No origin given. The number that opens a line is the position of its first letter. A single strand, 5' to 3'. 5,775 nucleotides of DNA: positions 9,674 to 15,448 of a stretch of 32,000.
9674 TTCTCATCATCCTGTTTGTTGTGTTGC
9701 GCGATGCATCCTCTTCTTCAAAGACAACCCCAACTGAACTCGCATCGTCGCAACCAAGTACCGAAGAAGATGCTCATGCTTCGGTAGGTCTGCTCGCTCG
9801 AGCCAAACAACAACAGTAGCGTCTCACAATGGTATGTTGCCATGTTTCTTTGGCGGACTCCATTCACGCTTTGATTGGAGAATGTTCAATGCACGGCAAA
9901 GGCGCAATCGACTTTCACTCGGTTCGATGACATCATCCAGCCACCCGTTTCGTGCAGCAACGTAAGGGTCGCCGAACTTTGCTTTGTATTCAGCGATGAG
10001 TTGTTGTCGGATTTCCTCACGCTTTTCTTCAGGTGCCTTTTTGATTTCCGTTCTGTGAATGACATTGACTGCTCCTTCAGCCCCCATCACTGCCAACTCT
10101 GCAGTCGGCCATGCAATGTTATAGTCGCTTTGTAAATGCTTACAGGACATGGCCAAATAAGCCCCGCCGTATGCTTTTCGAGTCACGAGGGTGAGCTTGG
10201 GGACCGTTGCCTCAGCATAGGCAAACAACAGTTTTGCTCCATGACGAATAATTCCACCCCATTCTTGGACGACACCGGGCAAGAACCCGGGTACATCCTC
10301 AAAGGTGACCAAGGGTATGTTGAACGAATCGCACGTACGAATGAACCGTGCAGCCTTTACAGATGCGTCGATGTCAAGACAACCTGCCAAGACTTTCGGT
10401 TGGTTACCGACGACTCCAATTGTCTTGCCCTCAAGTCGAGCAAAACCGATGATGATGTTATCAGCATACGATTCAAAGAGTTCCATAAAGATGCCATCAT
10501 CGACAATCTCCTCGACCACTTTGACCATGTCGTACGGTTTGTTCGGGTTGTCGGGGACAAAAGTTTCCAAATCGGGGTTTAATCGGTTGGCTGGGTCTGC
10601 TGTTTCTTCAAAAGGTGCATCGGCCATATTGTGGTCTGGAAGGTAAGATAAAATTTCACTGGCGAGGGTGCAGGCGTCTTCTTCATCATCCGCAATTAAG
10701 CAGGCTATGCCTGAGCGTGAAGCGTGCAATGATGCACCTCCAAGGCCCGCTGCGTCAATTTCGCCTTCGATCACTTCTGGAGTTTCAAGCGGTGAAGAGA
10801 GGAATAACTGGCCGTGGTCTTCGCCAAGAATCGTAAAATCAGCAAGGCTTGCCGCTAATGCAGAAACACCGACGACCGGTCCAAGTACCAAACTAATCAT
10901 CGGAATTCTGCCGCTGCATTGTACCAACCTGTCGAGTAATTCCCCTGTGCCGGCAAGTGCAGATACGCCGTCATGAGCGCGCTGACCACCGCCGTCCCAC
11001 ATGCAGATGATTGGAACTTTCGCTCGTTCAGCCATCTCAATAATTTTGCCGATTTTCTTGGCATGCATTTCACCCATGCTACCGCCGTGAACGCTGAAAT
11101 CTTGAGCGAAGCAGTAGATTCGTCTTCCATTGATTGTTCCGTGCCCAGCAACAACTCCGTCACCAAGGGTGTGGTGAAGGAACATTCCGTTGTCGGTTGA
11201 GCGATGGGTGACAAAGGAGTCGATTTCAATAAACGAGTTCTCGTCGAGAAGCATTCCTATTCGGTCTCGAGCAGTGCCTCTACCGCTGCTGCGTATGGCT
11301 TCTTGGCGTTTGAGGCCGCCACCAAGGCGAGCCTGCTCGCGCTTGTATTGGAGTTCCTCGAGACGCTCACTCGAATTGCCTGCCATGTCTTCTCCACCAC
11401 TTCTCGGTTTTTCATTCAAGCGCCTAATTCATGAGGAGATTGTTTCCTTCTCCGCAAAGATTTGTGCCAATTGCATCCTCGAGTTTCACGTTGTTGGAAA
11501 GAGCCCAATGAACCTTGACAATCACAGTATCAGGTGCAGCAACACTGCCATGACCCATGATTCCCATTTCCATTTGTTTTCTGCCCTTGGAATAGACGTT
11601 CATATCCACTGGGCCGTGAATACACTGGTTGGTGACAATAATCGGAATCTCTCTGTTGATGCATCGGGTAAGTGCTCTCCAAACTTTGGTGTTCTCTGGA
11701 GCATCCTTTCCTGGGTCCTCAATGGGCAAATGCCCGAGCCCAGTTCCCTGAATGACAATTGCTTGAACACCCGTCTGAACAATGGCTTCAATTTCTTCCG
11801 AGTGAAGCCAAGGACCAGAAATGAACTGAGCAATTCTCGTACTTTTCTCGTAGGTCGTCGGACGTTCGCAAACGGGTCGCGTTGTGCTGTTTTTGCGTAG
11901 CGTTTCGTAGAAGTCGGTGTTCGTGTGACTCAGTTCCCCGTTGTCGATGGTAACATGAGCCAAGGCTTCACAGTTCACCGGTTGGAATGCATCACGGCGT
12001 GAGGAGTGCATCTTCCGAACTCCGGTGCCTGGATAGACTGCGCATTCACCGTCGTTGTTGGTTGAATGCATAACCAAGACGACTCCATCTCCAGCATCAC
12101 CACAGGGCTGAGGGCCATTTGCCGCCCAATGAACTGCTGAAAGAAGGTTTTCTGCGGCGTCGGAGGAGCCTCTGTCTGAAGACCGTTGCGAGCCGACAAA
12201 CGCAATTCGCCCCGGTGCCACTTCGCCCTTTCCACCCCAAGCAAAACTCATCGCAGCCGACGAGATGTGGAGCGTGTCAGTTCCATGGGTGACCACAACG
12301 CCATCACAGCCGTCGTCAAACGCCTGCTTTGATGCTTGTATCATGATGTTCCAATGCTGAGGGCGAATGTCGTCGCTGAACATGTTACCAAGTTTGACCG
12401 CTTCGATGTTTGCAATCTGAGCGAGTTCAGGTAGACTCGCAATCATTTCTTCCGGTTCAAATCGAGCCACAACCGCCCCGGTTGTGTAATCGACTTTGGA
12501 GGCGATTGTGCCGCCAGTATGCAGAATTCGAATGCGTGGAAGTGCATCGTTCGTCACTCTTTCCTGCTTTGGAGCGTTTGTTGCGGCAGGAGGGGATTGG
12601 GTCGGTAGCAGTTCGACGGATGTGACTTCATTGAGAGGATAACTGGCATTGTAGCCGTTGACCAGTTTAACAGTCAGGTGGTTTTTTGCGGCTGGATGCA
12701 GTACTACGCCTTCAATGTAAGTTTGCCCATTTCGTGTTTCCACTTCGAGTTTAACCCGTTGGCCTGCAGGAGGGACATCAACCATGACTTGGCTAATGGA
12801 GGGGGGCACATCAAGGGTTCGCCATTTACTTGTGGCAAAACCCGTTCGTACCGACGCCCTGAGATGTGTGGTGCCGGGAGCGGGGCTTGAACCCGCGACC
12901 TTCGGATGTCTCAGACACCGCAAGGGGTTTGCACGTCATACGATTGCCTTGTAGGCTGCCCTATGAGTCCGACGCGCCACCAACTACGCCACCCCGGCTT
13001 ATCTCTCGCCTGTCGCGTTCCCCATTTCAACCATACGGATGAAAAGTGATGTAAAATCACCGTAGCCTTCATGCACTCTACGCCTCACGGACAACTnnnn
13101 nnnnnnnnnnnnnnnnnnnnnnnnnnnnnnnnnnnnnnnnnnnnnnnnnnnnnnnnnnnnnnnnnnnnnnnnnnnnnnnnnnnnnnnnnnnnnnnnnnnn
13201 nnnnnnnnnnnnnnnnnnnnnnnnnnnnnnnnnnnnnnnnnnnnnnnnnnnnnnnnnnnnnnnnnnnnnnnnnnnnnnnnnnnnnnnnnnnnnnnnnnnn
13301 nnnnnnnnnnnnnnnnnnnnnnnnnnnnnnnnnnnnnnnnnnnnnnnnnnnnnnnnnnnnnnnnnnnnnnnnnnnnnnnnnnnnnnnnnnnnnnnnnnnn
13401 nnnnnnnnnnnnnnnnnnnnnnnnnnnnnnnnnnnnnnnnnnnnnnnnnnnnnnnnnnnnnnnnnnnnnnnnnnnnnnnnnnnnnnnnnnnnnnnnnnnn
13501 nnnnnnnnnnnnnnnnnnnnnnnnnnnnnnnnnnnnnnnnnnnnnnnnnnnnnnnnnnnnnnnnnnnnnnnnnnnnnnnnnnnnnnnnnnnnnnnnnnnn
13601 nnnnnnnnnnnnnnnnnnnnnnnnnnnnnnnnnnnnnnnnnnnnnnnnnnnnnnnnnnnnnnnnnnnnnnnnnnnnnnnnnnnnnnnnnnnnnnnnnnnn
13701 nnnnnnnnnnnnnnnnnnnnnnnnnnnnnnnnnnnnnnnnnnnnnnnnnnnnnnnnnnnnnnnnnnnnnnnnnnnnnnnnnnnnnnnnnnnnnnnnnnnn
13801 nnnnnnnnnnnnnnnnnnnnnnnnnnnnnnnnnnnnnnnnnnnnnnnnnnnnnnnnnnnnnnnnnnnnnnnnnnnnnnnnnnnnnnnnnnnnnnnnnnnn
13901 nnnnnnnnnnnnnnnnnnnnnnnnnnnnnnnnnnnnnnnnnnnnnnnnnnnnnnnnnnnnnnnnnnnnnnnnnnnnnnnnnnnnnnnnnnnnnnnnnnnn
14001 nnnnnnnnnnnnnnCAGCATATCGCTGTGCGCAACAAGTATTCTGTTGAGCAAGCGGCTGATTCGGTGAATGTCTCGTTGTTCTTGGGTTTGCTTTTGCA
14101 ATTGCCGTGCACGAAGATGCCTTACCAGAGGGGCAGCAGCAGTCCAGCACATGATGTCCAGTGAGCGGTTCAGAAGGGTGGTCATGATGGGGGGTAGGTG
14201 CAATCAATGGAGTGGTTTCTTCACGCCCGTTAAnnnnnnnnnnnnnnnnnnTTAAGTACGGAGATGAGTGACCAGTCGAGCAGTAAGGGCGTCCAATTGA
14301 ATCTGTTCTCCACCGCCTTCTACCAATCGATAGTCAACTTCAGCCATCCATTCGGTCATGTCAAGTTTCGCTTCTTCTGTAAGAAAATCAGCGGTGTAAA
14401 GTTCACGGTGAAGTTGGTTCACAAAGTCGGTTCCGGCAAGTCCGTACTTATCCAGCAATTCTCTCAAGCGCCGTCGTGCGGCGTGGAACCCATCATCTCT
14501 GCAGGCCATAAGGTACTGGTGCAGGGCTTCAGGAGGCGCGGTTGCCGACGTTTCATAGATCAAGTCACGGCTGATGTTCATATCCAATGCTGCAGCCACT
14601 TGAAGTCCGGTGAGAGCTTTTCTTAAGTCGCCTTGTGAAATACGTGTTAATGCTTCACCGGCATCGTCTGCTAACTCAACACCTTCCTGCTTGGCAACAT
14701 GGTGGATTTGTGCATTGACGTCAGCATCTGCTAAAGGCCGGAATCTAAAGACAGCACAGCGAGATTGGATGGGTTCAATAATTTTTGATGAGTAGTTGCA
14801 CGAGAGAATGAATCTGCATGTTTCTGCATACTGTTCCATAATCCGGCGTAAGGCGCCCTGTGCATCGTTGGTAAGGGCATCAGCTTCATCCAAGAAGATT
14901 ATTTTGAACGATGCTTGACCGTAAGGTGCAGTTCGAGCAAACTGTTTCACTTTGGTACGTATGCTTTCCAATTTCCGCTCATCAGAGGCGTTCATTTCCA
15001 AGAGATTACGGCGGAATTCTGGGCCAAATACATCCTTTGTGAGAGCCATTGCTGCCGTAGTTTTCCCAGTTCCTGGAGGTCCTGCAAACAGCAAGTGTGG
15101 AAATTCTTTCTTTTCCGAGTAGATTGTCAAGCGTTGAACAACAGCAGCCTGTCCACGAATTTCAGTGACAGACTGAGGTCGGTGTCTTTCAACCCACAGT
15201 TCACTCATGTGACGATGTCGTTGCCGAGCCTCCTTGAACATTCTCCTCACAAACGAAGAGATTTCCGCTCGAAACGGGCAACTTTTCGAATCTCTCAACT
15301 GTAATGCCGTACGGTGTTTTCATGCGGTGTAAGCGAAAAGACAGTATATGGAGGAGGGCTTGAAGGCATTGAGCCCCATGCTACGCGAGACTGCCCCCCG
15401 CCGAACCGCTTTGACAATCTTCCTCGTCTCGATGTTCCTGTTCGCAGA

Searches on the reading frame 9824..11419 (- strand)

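Call 12: search_protein_families(library=pfam, proteins=[window:9824-11419:-], max_evalue=0.001)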
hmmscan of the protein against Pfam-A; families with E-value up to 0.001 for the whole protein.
window:9824-11419:- (531 aa): 2 families
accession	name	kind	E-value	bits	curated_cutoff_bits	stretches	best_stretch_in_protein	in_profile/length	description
PF01039.27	Carboxyl_trans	-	5.1e-159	530.5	22.3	1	43-529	3-493/493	Carboxyl transferase domain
PF03255.19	ACCA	-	3.7e-11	43.2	23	1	288-456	59-232/310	Acetyl co-enzyme A carboxylase carboxyltransferase-like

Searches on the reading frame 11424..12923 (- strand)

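Call 12: search_protein_families(library=pfam, proteins=[window:11424-12923:-], max_evalue=0.001)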
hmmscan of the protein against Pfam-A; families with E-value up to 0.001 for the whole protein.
window:11424-12923:- (499 aa): 3 families
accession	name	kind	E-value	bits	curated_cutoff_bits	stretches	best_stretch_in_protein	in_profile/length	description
PF00710.25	Asparaginase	-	2.5e-48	164.6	22.5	1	130-328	1-184/193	Asparaginase, N-terminal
PF17763.6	Asparaginase_C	-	2.9e-15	56.7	34.6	1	376-482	14-108/114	Glutaminase/Asparaginase C-terminal domain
PF18195.6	GatD_N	-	0.00072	19.3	25.7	0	64-106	11-54/54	GatD N-terminal domain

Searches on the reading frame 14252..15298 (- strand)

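Call 13: search_protein_families(library=pfam, proteins=[window:14252-15298:-], max_evalue=0.001)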
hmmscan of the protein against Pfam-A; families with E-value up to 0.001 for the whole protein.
window:14252-15298:- (348 aa): 15 families
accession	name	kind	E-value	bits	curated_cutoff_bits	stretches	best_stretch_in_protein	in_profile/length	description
PF08542.16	Rep_fac_C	-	9.8e-19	68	23.6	1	255-341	2-88/88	Replication factor C C-terminal domain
PF00004.35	AAA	-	7.8e-17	62.4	21.2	1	69-187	1-129/131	ATPase family associated with various cellular activities (AAA)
PF13177.12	DNA_pol3_delta2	-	8.2e-13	49.1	27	1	107-189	80-160/161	DNA polymerase III, delta subunit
PF05496.18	RuvB_N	-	1.1e-06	29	27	1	40-90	2-57/159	Holliday junction DNA helicase RuvB P-loop domain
PF13173.12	AAA_14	-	1.7e-06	28.5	27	1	69-180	5-114/129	AAA domain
PF21960.2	RCF1-5-like_lid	-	1.4e-05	25.4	27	1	199-236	4-42/43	RCF1/5-like, AAA+ ATPase lid domain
PF25199.1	nSTAND_NTPase5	-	2.4e-05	24.6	34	1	51-169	26-134/145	Novel STAND NTPase 5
PF03215.21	Rad17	-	3e-05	24.5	23.8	1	32-140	6-118/186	Rad17 P-loop domain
PF16193.11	AAA_assoc_2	-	5.3e-05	23.8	34.3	1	204-240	2-38/81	AAA C-terminal domain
PF01078.27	Mg_chelatase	-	5.9e-05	23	20.3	0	45-106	3-61/207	Magnesium chelatase, subunit ChlI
PF13521.12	AAA_28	-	9.6e-05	23.1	27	1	70-122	3-58/164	AAA domain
PF13401.12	AAA_22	-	0.00015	22.5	27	0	69-157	8-78/130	AAA domain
PF07728.20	AAA_5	-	0.00022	21.7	22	1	68-156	1-92/139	AAA domain (dynein-related subfamily)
PF07724.20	AAA_2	-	0.00045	20.7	27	1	68-156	5-101/166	AAA domain (Cdc48 subfamily)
PF13479.12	AAA_24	-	0.00086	19.6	27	0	69-148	5-82/195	AAA domain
